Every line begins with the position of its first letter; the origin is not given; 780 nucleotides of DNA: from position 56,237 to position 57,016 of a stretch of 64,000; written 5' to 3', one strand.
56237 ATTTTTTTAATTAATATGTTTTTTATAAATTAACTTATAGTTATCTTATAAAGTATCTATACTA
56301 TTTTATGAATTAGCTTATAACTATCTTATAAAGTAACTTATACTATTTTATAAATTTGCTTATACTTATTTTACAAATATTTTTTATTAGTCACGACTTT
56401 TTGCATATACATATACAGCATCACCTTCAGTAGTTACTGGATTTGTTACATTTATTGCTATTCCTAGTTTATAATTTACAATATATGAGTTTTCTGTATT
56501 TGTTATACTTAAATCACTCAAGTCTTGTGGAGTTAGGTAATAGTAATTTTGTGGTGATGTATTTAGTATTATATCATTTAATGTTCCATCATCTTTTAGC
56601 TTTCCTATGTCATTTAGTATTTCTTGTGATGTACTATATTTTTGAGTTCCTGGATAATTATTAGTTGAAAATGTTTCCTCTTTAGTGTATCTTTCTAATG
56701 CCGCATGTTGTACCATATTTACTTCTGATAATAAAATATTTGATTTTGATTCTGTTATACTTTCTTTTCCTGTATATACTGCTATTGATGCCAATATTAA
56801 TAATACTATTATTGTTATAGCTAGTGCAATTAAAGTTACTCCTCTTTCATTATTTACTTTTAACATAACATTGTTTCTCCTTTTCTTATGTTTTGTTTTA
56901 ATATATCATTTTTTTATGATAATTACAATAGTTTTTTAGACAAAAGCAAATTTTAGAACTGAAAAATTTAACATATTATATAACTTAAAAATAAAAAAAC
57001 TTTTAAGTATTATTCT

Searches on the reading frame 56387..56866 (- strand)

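Call 37: search_protein_families(library=pfam, proteins=[window:56387-56866:-], max_evalue=0.01)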
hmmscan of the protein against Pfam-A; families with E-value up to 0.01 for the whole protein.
window:56387-56866:- (159 aa): 1 family
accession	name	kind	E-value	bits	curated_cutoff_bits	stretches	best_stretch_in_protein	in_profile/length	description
PF07963.17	N_methyl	-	0.0036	17.3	21.2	1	5-29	2-26/27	Prokaryotic N-terminal methylation motif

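Call 38: search_protein_families(library=ncbifam, proteins=[window:56387-56866:-], max_evalue=0.1)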
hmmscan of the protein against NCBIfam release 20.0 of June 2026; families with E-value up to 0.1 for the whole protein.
window:56387-56866:- (159 aa): 3 families
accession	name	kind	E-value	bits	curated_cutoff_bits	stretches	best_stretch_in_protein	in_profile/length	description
NF007411.0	PRK09947.1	equivalog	0.0092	15.9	203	1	50-118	48-111/215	YdhW family putative oxidoreductase system protein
TIGR01710.1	typeII_sec_gspG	equivalog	0.011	15.7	88.85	1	8-80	1-72/134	type II secretion system major pseudopilin GspG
TIGR04554.1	3TM_mycoplas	hypoth_equivalog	0.014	15.7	40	1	10-52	4-45/105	TIGR04554 family membrane protein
